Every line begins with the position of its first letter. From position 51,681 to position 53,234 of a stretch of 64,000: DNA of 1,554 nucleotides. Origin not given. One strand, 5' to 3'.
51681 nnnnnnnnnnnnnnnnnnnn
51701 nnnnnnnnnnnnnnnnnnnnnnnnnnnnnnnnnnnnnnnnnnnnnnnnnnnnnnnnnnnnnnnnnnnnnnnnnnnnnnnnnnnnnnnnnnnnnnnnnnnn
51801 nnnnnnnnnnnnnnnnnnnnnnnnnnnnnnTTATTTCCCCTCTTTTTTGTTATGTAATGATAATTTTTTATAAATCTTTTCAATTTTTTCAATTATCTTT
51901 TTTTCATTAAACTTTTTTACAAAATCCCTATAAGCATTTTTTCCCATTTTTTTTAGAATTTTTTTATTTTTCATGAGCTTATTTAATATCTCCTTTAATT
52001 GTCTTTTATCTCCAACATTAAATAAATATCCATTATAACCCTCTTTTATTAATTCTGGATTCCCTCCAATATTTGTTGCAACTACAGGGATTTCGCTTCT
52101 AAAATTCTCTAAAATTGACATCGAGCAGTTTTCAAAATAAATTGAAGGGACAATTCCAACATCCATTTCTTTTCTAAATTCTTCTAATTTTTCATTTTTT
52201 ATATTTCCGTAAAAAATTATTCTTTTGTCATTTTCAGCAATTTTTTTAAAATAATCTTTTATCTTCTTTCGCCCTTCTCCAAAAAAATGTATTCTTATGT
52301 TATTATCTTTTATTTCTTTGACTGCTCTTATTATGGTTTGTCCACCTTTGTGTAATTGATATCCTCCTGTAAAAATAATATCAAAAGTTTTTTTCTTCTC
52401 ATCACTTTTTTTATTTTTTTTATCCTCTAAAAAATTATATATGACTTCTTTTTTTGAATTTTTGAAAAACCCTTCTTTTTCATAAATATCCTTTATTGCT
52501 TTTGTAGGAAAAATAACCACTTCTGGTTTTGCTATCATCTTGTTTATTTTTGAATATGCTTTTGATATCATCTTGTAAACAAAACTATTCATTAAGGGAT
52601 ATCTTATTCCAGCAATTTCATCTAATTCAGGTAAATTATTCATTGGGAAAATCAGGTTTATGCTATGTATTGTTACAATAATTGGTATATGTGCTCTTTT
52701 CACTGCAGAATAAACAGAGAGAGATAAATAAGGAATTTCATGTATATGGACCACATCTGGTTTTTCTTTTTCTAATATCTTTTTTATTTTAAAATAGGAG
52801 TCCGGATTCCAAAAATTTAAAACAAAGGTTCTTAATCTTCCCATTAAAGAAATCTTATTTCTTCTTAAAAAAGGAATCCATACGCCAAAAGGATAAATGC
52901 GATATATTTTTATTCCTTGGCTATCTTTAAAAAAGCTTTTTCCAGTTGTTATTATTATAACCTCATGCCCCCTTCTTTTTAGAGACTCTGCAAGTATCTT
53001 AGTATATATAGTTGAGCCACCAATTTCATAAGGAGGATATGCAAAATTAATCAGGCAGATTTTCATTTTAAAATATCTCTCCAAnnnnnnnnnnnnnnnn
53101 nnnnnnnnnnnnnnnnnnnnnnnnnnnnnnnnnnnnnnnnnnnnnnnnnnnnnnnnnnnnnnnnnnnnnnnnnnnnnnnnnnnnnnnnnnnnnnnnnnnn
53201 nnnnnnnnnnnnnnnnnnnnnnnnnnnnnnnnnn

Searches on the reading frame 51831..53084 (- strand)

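Call 76: search_protein_families(library=pfam, proteins=[window:51831-53084:-], max_evalue=0.00001)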
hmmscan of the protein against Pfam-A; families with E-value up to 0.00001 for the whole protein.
window:51831-53084:- (417 aa): 5 families
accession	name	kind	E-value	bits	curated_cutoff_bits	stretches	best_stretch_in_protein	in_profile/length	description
PF00534.26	Glycos_transf_1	-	2.1e-29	102.7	26.4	1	221-386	3-171/172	Glycosyl transferases group 1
PF13692.12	Glyco_trans_1_4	-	6.8e-24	85.2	27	1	235-373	3-142/142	Glycosyl transferases group 1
PF13439.12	Glyco_transf_4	-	4.4e-21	76.1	28.5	1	21-219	1-166/170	Glycosyltransferase Family 4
PF13579.12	Glyco_trans_4_4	-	1.5e-11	45.4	29.7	1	22-155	1-103/158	Glycosyl transferase 4-like domain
PF13477.12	Glyco_trans_4_2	-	3.1e-07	31.1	23.4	1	24-141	9-108/139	Glycosyl transferase 4-like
